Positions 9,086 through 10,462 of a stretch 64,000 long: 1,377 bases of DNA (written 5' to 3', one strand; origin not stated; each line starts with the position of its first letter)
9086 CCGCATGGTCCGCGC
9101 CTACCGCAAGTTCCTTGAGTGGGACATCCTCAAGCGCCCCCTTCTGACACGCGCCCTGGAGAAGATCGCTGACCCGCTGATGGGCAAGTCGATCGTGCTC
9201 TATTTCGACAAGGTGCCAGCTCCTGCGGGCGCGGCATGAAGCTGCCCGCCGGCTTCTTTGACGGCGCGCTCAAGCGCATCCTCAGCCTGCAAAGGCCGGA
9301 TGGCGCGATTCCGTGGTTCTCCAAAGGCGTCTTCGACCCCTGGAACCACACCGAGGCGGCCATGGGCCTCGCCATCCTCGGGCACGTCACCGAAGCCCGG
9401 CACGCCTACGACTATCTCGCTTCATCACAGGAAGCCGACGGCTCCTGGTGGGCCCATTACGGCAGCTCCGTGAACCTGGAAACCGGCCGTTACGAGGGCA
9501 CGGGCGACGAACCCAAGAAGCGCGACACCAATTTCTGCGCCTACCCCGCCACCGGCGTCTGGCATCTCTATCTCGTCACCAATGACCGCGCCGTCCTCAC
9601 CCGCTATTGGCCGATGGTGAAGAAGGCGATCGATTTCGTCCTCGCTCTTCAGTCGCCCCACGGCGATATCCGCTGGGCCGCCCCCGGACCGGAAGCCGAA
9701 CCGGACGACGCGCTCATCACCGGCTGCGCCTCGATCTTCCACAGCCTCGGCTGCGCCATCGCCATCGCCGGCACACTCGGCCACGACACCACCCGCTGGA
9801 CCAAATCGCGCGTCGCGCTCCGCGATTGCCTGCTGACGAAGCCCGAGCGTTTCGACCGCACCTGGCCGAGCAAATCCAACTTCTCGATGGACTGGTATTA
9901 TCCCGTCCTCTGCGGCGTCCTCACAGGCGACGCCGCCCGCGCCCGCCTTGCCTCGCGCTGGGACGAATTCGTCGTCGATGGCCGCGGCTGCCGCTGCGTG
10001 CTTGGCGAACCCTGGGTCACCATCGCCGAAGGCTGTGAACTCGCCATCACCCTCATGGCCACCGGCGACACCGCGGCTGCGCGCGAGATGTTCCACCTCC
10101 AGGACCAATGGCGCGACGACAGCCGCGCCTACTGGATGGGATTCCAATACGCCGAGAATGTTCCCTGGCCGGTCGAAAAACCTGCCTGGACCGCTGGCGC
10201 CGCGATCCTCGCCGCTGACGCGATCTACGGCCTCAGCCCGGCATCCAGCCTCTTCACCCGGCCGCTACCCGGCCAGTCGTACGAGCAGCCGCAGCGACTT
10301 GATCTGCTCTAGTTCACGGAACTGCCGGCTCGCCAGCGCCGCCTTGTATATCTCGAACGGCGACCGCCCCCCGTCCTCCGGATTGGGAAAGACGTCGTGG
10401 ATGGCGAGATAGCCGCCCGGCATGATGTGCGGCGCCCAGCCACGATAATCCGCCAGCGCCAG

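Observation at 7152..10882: Complete methylmannose-polysaccharide-like (ManT/OmT/MmpH/MeT1) gene cluster in an alphaproteobacterium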

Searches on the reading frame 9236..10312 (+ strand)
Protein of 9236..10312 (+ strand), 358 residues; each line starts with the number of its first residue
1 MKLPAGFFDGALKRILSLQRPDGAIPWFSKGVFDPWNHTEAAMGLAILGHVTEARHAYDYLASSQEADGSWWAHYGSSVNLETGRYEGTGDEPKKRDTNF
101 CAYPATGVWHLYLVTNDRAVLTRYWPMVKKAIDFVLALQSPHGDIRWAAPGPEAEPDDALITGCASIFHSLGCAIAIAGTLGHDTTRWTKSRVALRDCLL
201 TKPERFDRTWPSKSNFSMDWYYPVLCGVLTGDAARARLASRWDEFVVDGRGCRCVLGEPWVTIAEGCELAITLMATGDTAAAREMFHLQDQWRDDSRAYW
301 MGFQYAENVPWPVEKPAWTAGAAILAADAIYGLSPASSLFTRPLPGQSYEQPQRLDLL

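Call 3: search_protein_families(library=pfam, proteins=[window:9236-10312:+], max_evalue=0.01)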
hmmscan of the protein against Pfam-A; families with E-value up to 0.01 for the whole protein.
window:9236-10312:+ (358 aa): 2 families
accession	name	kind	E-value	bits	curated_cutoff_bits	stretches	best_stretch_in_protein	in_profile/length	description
PF22422.2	MGH1-like_GH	-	0.004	17.2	27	1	36-129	7-95/356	Mannosylglycerate hydrolase MGH1-like glycoside hydrolase domain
PF13249.12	SQHop_cyclase_N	-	0.0053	16.4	26.2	0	12-83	5-76/291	Squalene-hopene cyclase N-terminal domain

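Call 4: search_protein_families(library=ncbifam, proteins=[window:9236-10312:+], max_evalue=0.01)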
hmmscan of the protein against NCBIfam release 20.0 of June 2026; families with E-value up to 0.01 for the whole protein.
window:9236-10312:+ (358 aa): 4 families
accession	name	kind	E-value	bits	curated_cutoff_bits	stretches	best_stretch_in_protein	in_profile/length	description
TIGR01577.1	oligosac_amyl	hypoth_equivalog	1.4e-05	23.9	820.7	1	39-196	299-450/616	oligosaccharide amylase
TIGR01535.1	glucan_glucosid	equivalog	0.0013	17.3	741.9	1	39-148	305-406/662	glucan 1,4-alpha-glucosidase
TIGR01787.1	squalene_cyclas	subfamily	0.0038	15.9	322.7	0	12-88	465-541/622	squalene/oxidosqualene cyclases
TIGR03463.1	osq_cycl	subfamily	0.0097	14.2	851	1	13-79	484-552/634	2,3-oxidosqualene cyclase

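Call 6: search_solved_structures(query=window:9236-10312:+, max_evalue=0.01, show_alignments=2)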
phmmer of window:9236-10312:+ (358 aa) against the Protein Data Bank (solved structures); distinct sequences matched with E-value up to 0.01: 2.
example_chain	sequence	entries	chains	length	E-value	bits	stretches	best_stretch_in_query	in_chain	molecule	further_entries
7qsj_A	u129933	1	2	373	6.3e-84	285.4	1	14-341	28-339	Methylmannose polysaccharide hydrolase (MmpH)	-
4ufc_A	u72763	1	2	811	0.0079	18.5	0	102-165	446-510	GH95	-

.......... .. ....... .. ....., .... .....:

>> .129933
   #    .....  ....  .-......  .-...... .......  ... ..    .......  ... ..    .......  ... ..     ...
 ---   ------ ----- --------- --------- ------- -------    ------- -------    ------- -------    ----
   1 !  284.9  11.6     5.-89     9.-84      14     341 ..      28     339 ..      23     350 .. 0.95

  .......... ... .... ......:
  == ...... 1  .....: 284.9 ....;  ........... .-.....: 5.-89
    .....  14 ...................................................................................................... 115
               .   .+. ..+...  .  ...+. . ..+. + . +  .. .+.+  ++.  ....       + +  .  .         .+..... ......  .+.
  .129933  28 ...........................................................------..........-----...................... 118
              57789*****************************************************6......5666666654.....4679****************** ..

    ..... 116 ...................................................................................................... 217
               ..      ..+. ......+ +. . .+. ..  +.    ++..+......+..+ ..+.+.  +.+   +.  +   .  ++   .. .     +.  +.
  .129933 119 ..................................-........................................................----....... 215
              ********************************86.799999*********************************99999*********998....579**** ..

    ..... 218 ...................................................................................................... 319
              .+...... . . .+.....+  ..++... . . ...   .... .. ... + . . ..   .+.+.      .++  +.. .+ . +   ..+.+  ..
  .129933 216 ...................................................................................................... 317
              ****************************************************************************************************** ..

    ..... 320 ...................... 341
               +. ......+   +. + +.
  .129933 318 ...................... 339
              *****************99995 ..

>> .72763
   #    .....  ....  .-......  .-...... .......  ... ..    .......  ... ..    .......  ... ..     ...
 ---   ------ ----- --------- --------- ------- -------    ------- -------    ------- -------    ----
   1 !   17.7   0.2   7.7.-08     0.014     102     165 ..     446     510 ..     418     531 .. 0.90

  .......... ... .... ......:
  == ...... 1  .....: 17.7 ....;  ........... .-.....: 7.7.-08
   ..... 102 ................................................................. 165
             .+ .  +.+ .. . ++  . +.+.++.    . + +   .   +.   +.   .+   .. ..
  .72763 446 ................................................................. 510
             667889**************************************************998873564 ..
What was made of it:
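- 9236..10312 (+): MmpH-like (alpha/alpha)6-barrel endo-alpha-(1->4)-mannosidase, the predicted recycling hydrolase. Its start overlaps the MeT3 stop by 4 nt. The best PDB hit is 7QSJ MmpH, E 6.3e-84 (call 6).
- On MMP biosynthesis/recycling gene cluster (ManT-pMeT3-MmpH-MeT1): 7QSJ, E 6.3e-84 (call 6).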

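Call 15: find_homologous_proteins(query=window:9236-10312:+, max_evalue=1e-10)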
Query window:9236-10312:+ (358 aa): 4804 proteins with E <= 1e-10 among 8000 candidates; the best 120 are listed.
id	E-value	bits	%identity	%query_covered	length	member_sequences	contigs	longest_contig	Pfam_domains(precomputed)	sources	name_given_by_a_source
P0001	1.7e-224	763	88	100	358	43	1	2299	-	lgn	-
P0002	4.1e-198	676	79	100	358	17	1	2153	-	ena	-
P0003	5.6e-198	676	78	100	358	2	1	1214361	-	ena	-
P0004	1.5e-196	671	78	99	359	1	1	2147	-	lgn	-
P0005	7.2e-194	662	78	100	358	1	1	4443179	-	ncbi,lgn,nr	ncbi:hypothetical protein sos41_19850 [Alphaproteobacteria bacterium SO-S41]|nr:hypothetical protein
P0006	1.3e-191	655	76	100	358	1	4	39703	-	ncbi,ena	-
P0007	2.5e-186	637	75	100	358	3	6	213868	-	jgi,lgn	-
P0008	4.1e-186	637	75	99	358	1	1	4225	-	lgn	-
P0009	1.8e-185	635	75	100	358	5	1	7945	-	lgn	-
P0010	4.0e-185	633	76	98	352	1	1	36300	-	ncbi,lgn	-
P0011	7.9e-181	619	73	100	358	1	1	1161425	-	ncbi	-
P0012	6.0e-178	610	73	100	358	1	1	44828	-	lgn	-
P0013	1.6e-170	585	69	100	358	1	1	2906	-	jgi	jgi:GH15 family glucan-1,4-alpha-glucosidase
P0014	6.4e-165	567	69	98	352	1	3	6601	-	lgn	-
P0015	7.5e-164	563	70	95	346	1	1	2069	-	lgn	-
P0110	3.7e-124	433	56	97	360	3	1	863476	-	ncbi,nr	ncbi:MAG: prenyltransferase [Parvibaculum sp.]|nr:prenyltransferase [Parvibaculum sp.]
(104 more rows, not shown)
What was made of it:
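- Closest known: GH15 / GH125. Same: This is how JGI labels some homologues (call 15).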

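Call 21: find_encoding_contigs(protein=P0005, flank=10000, max_places=2)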
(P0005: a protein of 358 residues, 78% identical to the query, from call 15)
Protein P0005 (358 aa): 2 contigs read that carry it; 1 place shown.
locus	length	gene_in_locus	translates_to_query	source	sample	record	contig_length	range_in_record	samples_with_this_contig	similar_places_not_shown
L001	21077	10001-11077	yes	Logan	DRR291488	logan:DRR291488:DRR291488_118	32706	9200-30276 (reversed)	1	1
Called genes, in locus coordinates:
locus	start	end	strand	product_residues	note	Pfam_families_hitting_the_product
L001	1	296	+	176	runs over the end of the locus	-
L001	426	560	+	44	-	-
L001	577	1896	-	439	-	PF00449:Urease_alpha (weak), PF01979:Amidohydro_1, PF12890:DHOase (weak), PF07969:Amidohydro_3 (weak), PF01979:Amidohydro_1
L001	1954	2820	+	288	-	PF01571:GCV_T (weak), PF25455:Beta-barrel_CAF17_C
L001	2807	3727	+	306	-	PF13432:TPR_16 (faint)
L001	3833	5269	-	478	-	PF11794:HpaB_N, PF03241:HpaB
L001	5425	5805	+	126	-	PF00903:Glyoxalase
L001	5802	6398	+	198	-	PF03352:Adenine_glyco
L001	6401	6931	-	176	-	-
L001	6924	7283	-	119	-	PF00903:Glyoxalase, PF13669:Glyoxalase_4 (faint)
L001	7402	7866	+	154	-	PF00376:MerR, PF12728:HTH_17 (faint), PF13411:MerR_1, PF09278:MerR-DNA-bind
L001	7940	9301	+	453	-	PF13439:Glyco_transf_4, PF13579:Glyco_trans_4_4, PF20706:GT4-conflict, PF00534:Glycos_transf_1, PF13692:Glyco_trans_1_4, PF13524:Glyco_trans_1_2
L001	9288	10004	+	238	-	PF01209:Ubie_methyltran, PF02353:CMAS (faint), PF13489:Methyltransf_23, PF13847:Methyltransf_31, PF08241:Methyltransf_11, PF08242:Methyltransf_12, PF13649:Methyltransf_25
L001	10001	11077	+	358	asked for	-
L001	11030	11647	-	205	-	PF13578:Methyltransf_24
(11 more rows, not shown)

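Call 22: find_encoding_contigs(protein=P0110, flank=10000, max_places=2)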
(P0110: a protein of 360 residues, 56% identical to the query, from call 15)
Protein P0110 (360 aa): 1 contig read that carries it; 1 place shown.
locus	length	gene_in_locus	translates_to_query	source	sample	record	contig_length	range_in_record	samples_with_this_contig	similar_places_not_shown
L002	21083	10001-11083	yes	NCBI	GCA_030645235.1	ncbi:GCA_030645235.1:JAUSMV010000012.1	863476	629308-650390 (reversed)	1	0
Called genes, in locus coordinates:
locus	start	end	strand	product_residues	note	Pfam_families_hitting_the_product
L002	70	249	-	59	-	PF00301:Rubredoxin, PF21349:RUBY_RBDX (faint)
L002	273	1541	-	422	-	PF00067:p450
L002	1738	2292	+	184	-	PF00440:TetR_N, PF13977:TetR_C_6 (faint)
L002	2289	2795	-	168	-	PF13302:Acetyltransf_3, PF00583:Acetyltransf_1 (weak)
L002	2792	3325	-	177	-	PF07883:Cupin_2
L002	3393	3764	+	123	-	PF04241:DUF423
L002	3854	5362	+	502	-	PF00890:FAD_binding_2 (faint), PF01266:DAO (weak), PF01494:FAD_binding_3 (weak), PF12831:FAD_oxidored (weak)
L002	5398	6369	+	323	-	PF00561:Abhydrolase_1, PF12146:Hydrolase_4, PF12697:Abhydrolase_6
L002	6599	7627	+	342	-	-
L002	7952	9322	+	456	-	PF13439:Glyco_transf_4, PF13579:Glyco_trans_4_4, PF20706:GT4-conflict, PF00534:Glycos_transf_1, PF13692:Glyco_trans_1_4, PF13524:Glyco_trans_1_2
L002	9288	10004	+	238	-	PF01209:Ubie_methyltran, PF02353:CMAS, PF13489:Methyltransf_23, PF13847:Methyltransf_31, PF08241:Methyltransf_11, PF08242:Methyltransf_12, PF13649:Methyltransf_25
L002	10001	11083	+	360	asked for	-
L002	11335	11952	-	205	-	PF13578:Methyltransf_24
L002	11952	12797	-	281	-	PF01557:FAA_hydrolase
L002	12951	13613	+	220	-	-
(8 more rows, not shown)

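Call 24: find_related_loci(query=A1, collection=genome_contigs, flank=6000)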
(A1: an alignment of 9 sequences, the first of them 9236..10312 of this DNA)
Query A1 (358 aa) in genome_contigs; peptide patterns used: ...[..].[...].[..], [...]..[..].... (x = any residue, [..] = any of these).
600 stretches matched a pattern (row limit reached: there are more); 597 encode a relative of the query (tblastn E <= 1e-3); the best 80 are kept; 80 distinct loci.
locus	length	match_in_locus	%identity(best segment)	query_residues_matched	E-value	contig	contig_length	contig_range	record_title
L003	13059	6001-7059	59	3-355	9e-142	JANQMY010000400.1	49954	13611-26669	MAG: Alphaproteobacteria bacterium isolate PL25b_bin.64 k99_2674120, whole genome shotgun sequence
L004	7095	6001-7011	61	6-341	2e-130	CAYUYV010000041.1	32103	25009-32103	MAG TPA_asm: uncultured Alphaproteobacteria bacterium isolate SRP128890_co1_176 genome assembly, contig: NODE_2353_lengt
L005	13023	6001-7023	57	4-340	7e-126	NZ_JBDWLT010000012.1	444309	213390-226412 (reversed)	MAG: Parvibaculum sp. isolate CI.26.M.D5_445_39 CI_26_M_D5_445_39_000000000012, whole genome shotgun sequence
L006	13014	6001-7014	60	6-342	2e-125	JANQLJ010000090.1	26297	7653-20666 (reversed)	MAG: Alphaproteobacteria bacterium isolate PL25a_bin.56 k99_805208, whole genome shotgun sequence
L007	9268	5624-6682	56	3-350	6e-125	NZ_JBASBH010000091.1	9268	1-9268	MAG: Parvibaculum sp. isolate MFD12221_ilm_asm_bin8 k127_11750, whole genome shotgun sequence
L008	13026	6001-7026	57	3-343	6e-123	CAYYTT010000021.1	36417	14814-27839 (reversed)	MAG TPA_asm: uncultured Alphaproteobacteria bacterium isolate SRP128890_co1_225 genome assembly, contig: NODE_1998_lengt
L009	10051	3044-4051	57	6-341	1e-119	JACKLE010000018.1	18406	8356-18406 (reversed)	MAG: Alphaproteobacteria bacterium isolate HK-STAS-PROT-83 HK-STAS-PROT-83_18, whole genome shotgun sequence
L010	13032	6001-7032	53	2-341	2e-118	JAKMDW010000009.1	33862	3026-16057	MAG: Alphaproteobacteria bacterium isolate MOX_bin30 alldata_k127_206465, whole genome shotgun sequence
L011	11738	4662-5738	53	3-352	2e-118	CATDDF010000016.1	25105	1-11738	MAG: Alphaproteobacteria bacterium isolate bin.319 MAG genome assembly, contig: k119_2412555, whole genome shotgun seque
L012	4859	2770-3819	56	2-345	6e-118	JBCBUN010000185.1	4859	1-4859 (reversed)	MAG: Pseudomonadota bacterium isolate J06640_5 NODE_185_length_4859_cov_5.410916, whole genome shotgun sequence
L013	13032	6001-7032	52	3-342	6e-116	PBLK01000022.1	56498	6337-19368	MAG: Rhodobiaceae bacterium isolate SP240 MHASMcontig_2256172, whole genome shotgun sequence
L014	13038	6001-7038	52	3-356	3e-113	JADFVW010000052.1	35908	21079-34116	MAG: Proteobacteria bacterium isolate C1.bin.33 k83_437273, whole genome shotgun sequence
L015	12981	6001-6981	54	4-341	9e-112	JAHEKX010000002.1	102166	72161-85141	MAG: Gammaproteobacteria bacterium isolate Ww597 NODE_195_length_102166_cov_17.104679, whole genome shotgun sequence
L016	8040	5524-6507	53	3-340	3e-111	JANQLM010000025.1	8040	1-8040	MAG: Halieaceae bacterium isolate PL25a_bin.6 k99_2186448, whole genome shotgun sequence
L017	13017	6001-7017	51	7-341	1e-110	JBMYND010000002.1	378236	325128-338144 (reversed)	MAG: Parvibaculales bacterium isolate ME_XS_2107_bin_25 ME_XS_2107_bin_25_1, whole genome shotgun sequence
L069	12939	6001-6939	45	18-344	5e-85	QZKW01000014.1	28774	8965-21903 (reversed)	MAG: Desulfobacteraceae bacterium isolate SURF_3 Ga0104751_1002451, whole genome shotgun sequence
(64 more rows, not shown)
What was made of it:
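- The carriers include versatile environmental heterotrophs (call 24).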

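Call 42: search_protein_representatives(protein=window:9236-10312:+)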
Query: 358 residues. Proteins with E-value up to 0.001 (for the whole library): 1445; up to 1e-10: 801; up to 1e-30: 206. The best 150 are listed.
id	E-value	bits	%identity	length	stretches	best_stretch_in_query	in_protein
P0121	3.7e-103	361.9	49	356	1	3-341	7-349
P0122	2.9e-100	352.4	49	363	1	7-346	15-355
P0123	4.5e-92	325.4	47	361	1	8-343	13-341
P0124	9.0e-88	311.3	47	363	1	17-341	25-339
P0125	2.2e-87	310.0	43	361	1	10-344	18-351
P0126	1.3e-86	307.4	48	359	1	8-342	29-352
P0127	7.9e-84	298.3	44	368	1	13-356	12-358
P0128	1.8e-82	293.8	45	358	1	10-344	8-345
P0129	1.6e-79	284.1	45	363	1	12-346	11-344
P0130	2.8e-79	283.3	44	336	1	13-341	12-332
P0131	2.9e-76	273.4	46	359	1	9-341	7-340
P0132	3.2e-76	273.3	52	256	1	105-342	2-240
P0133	5.0e-73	262.7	40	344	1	6-340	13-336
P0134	1.3e-71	258.1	44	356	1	13-341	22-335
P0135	2.0e-70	254.2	45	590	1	15-342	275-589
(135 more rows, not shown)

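Call 57: predict_structure(alignment_id=A2)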
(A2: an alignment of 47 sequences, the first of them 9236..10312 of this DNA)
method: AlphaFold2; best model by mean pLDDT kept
length: 358 residues; sequences in the alignment: 47
mean_pLDDT: 93.1   pTM: 0.92
mean pLDDT of the five models: 93.1, 92.7, 92.3, 92.0, 91.8
residues with pLDDT >= 90: 304; 70-90: 33; 50-70: 12; < 50: 9
segments of 3 or more residues with pLDDT < 50: 350-358
pLDDT, mean of each block of 10 residues (from residue 1): 90 98 93 94 99 99 98 78 74 90 99 99 99 98 96 84 98 98 98 98 95 96 98 98 97 95 98 98 96 95 94 93 98 98 73 42
secondary structure, 60 per line:
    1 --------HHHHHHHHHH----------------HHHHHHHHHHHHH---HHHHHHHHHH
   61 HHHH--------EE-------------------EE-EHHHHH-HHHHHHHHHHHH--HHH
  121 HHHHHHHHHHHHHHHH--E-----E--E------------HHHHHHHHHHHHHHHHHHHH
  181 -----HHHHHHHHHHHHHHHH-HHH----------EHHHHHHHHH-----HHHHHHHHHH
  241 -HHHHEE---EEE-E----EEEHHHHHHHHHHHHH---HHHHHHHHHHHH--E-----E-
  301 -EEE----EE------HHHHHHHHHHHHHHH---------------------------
elements in order: H9-18 H35-47 H51-64 H98-102 H104-115 H118-136 H161-180 H186-201 H217-225 H231-240 H242-245 E251-253 E260-262 H263-275 H279-290 E302-304 H317-331

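Call 59: fold_search(model_id=the predicted structure, library=pdb)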
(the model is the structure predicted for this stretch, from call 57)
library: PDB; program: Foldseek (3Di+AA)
matches with E <= 10: 907; with E <= 0.001: 326
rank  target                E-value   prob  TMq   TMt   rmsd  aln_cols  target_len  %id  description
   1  7qsj_B                8.4e-33  1.00  0.86  0.89   1.9       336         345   42  Methylmannose polysaccharide hydrolase MmpH from M. hassiacum (released 2023-01-25)
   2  7qsj_A                2.9e-32  1.00  0.86  0.89   1.9       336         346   42  Methylmannose polysaccharide hydrolase MmpH from M. hassiacum (released 2023-01-25)
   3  5z3c                  1.3e-09  1.00  0.69  0.67   8.4       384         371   15  Glycosidase E178A (released 2019-05-15)
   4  8iwf_A                1.9e-09  1.00  0.69  0.41   5.5       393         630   15  Aspergillus niger Rha-2 and pNPR (released 2024-04-03)
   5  5z3b                  2.0e-09  1.00  0.70  0.68   8.4       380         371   15  Glycosidase Y48F (released 2019-05-15)
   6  7c25                  2.1e-09  1.00  0.70  0.67   8.4       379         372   14  Glycosidase Wild Type at pH8.0 (released 2021-05-12)
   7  5z3a                  2.5e-09  1.00  0.68  0.66   8.5       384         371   14  Glycosidase Wild Type (released 2019-05-15)
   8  8iwd_A                2.8e-09  1.00  0.64  0.38   5.3       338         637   17  Aspergillus niger Rha-2 (released 2024-04-03)
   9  7c24                  3.3e-09  1.00  0.69  0.66   8.4       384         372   15  Glycosidase F290Y at pH8.0 (released 2021-05-12)
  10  5z3e                  5.0e-09  1.00  0.69  0.67   8.4       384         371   15  Glycosidase E335A (released 2019-05-15)
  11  8hmm                  5.0e-09  1.00  0.63  0.37   5.4       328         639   16  Crystal structure of AoRhaA (released 2023-12-06)
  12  5z3d                  5.8e-09  1.00  0.68  0.66   8.6       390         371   14  Glycosidase F290Y (released 2019-05-15)
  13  9ju0_CCC              2.0e-08  1.00  0.75  0.32   5.0       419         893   14  C-terminally truncated dextran dextrinase bound with acarbose (released 2025-09-03)
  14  9ju0_AAA              3.2e-08  1.00  0.75  0.32   5.0       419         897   14  C-terminally truncated dextran dextrinase bound with acarbose (released 2025-09-03)
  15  9ju0_BBB              5.1e-08  1.00  0.73  0.31   5.4       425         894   13  C-terminally truncated dextran dextrinase bound with acarbose (released 2025-09-03)
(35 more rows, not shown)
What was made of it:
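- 9236..10312 (+): The AF2 model has pLDDT 93.1 and matches 7QSJ with TM 0.86/0.89 and rmsd 1.9 A (calls 57, 59).
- On MMP biosynthesis/recycling gene cluster (ManT-pMeT3-MmpH-MeT1): AF2 versus 7QSJ gives TM 0.86-0.89 (call 59).
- Closest known: GH15 / GH125. Different: Foldseek E-values are about 1e-9 or weaker, against 8e-33 for MmpH (call 59).
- The AF2 model of the MmpH-like protein matches 7QSJ with TM 0.86-0.89 (calls 57, 59).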
